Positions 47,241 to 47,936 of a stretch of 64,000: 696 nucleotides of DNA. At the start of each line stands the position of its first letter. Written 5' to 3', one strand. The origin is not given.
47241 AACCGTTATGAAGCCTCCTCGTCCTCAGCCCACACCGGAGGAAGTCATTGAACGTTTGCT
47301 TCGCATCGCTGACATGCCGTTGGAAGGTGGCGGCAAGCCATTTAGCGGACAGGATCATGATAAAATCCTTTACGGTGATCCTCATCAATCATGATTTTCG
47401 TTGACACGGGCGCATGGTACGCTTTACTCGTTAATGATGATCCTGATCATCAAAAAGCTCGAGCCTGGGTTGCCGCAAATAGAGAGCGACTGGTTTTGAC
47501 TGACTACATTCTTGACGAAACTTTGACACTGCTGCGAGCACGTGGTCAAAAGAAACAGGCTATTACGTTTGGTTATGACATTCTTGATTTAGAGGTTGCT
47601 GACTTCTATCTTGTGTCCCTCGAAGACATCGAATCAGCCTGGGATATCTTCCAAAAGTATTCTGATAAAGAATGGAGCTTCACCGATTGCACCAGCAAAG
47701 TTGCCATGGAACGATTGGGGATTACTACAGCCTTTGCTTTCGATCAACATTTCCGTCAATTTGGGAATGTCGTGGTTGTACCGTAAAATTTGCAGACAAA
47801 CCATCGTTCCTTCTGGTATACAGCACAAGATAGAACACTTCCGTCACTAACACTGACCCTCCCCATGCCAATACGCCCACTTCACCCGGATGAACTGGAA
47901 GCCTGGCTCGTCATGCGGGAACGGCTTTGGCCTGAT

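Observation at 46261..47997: Two unrelated TA cassettes share identical left (29-nt box) and right (140-bp aac 5' segment) boundaries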

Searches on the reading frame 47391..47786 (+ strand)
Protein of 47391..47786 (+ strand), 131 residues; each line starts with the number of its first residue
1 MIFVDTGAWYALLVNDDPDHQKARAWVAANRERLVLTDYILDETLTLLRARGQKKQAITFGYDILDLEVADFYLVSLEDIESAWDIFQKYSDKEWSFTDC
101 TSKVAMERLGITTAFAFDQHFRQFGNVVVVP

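Call 7: search_protein_families(library=pfam, proteins=[window:47391-47786:+], max_evalue=0.01)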
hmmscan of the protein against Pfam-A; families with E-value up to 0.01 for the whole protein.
window:47391-47786:+ (131 aa): 2 families
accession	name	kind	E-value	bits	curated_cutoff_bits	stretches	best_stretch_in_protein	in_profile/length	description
PF01850.27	PIN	-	5.3e-13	50.1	23.6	1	2-125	1-118/120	PIN domain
PF13470.12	PIN_3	-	0.0085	17.3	27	1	2-67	2-70/115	PIN domain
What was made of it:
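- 47391..47786 (+): TA2 toxin, PIN/VapC-like. Pfam PIN 5.3e-13 (call 7).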

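Call 8: search_protein_families(library=ncbifam, proteins=[window:47391-47786:+], max_evalue=0.01)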
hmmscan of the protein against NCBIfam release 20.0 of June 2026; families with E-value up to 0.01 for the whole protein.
window:47391-47786:+ (131 aa): 1 family
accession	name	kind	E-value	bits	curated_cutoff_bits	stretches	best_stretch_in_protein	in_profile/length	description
TIGR00028.1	Mtu_PIN_fam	subfamily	0.0021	18.3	73.6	1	1-33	2-34/143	TA system VapC family ribonuclease toxin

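Call 11: find_encoding_contigs(protein=window:47391-47786:+, flank=10000, max_places=10)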
Protein window:47391-47786:+ (131 aa): no gene with exactly this product is on record in the collection.

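Call 25: find_homologous_proteins(query=window:47391-47786:+, max_evalue=1e-10)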
Query window:47391-47786:+ (131 aa): 3207 proteins with E <= 1e-10 among 3237 candidates; the best 120 are listed.
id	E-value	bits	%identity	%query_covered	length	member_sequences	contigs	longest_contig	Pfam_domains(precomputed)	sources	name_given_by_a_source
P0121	5.1e-82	290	100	100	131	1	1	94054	PF01850.28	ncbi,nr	ncbi:MAG: PIN domain-containing protein [Planctomycetia bacterium]|nr:PIN domain-containing protein 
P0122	2.1e-80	285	98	100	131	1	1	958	PF01850.28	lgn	-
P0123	2.6e-79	282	96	100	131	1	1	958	PF01850.28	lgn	-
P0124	6.2e-69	248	85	100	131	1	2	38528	PF01850.28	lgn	-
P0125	5.8e-65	235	79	100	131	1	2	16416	PF01850.28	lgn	-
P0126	1.4e-60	221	74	100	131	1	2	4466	PF01850.28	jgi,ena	-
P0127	7.4e-60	219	72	98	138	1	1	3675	-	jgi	jgi:predicted nucleic acid-binding protein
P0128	7.4e-58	212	73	100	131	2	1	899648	PF01850.28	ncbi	ncbi:MAG: PIN domain-containing protein [Gemmatales bacterium]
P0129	1.1e-57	212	69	100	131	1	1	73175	PF01850.28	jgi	jgi:predicted nucleic acid-binding protein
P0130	4.0e-57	210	72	100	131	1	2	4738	PF01850.28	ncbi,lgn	-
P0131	1.4e-56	208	73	100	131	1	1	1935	PF01850.28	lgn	-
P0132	5.2e-54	200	71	96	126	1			PF01850.28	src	-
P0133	3.3e-53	197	70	100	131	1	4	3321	PF01850.28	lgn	-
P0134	3.8e-53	197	67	100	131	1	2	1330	PF01850.28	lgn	-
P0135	2.4e-52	195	66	100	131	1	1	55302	PF01850.28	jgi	jgi:predicted nucleic acid-binding protein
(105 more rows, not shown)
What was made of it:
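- The source is a metagenome-assembled genome (P0121, call 25).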

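Call 26: find_encoding_contigs(protein=P0122, flank=10000, max_places=10)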
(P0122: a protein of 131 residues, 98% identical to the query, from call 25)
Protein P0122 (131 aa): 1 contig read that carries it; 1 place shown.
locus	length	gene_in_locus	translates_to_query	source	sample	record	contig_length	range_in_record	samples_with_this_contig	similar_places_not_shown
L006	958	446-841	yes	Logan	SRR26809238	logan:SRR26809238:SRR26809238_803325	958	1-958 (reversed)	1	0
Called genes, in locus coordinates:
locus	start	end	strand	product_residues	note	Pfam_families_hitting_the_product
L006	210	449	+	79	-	PF01954:AF2212-like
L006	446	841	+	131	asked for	PF01850:PIN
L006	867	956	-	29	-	?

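Call 27: find_encoding_contigs(protein=P0123, flank=10000, max_places=10)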
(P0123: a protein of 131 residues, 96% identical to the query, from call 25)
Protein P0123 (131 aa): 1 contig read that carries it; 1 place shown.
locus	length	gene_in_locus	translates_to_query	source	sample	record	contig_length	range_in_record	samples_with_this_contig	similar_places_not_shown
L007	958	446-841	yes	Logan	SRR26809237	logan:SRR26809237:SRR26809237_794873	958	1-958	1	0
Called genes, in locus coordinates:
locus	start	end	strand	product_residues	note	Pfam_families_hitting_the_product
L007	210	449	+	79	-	PF01954:AF2212-like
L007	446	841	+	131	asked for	PF01850:PIN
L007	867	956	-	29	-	?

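Call 28: find_encoding_contigs(protein=P0124, flank=10000, max_places=10)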
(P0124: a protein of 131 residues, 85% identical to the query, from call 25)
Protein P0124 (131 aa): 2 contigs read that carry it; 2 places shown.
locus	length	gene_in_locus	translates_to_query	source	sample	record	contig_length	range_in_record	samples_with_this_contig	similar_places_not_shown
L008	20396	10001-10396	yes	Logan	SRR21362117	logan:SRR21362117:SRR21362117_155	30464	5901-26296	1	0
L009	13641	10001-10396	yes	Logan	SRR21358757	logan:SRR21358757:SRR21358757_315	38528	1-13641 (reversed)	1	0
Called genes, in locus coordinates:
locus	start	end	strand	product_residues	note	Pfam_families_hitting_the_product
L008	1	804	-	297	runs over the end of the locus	PF00005:ABC_tran, PF13304:AAA_21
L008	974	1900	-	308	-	PF01261:AP_endonuc_2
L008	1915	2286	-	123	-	PF18478:PIN_10 (faint), PF18480:DUF5615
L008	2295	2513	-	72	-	PF04255:DUF433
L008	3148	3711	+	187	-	PF02195:ParB_N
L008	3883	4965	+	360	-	PF17785:PUA_3, PF10672:Methyltrans_SAM, PF01728:FtsJ, PF03602:Cons_hypoth95 (weak), PF05175:MTS, PF06325:PrmA, PF13649:Methyltransf_25, PF13847:Methyltransf_31, +1 more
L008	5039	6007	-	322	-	PF13623:SurA_N_2 (faint), PF13624:SurA_N_3 (faint)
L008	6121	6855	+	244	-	PF10294:Methyltransf_16 (weak), PF08242:Methyltransf_12 (weak)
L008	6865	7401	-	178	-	PF08534:Redoxin, PF00578:AhpC-TSA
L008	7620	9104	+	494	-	PF00171:Aldedh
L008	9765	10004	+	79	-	PF01954:AF2212-like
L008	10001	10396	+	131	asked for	PF01850:PIN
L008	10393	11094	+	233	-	PF01177:Asp_Glu_race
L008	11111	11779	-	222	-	PF13489:Methyltransf_23, PF07021:MetW (weak), PF08241:Methyltransf_11, PF08242:Methyltransf_12, PF13649:Methyltransf_25, PF13847:Methyltransf_31 (faint)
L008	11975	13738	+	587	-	-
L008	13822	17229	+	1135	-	PF17757:UvrB_inter, PF02559:CarD_TRCF_RID, PF00270:DEAD, PF04851:ResIII, PF00271:Helicase_C, PF03461:TRCF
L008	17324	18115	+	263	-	PF13365:Trypsin_2 (weak)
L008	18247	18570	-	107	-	PF05016:ParE_toxin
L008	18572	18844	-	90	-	-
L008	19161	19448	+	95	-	PF00166:Cpn10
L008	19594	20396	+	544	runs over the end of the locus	PF00118:Cpn60_TCP1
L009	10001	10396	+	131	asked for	PF01850:PIN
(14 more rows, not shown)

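Call 42: find_encoding_contigs(protein=P0125, flank=10000, max_places=6)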
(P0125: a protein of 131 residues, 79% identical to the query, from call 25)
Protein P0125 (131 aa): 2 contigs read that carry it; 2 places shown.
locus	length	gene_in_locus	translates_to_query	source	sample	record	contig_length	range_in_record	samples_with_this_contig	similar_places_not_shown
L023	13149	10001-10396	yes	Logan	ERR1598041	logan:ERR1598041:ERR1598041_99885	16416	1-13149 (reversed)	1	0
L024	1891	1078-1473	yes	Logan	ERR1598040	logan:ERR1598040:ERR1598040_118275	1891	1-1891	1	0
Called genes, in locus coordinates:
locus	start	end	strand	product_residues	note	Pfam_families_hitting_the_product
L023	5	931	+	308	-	PF07596:SBP_bac_10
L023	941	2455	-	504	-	PF00370:FGGY_N, PF02782:FGGY_C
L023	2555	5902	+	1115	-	PF00023:Ank (faint), PF12796:Ank_2, PF13637:Ank_4 (faint), PF13857:Ank_5 (weak), PF13570:Beta-prop_ACSF4 (faint), PF13360:PQQ_2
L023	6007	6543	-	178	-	PF08534:Redoxin, PF00578:AhpC-TSA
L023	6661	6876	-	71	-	-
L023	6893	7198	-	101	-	-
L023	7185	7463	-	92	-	-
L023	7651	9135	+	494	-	PF00171:Aldedh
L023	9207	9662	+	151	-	-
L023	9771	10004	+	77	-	PF01954:AF2212-like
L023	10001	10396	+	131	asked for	PF01850:PIN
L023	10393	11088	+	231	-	PF01177:Asp_Glu_race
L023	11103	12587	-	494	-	PF07396:Porin_O_P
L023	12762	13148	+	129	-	?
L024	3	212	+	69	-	?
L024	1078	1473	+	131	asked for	PF01850:PIN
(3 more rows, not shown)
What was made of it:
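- ALDH-orf-promoter-TA2-racemase: L008, L023 (calls 28, 42).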

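Call 49: search_protein_families(library=pfam, proteins=[L023:9207-9662:+], max_evalue=10)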
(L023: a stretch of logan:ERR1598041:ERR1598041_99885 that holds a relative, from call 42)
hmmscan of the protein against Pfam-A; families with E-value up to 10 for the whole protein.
L023:9207-9662:+ (151 aa): 0 families

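Call 72: search_protein_families(library=padloc, proteins=[window:47391-47786:+, L023:9207-9662:+], max_evalue=0.01)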
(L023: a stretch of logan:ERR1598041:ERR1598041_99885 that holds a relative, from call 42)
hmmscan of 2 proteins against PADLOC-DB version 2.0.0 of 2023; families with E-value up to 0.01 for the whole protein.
window:47391-47786:+ (131 aa): 0 families

L023:9207-9662:+ (151 aa): 0 families
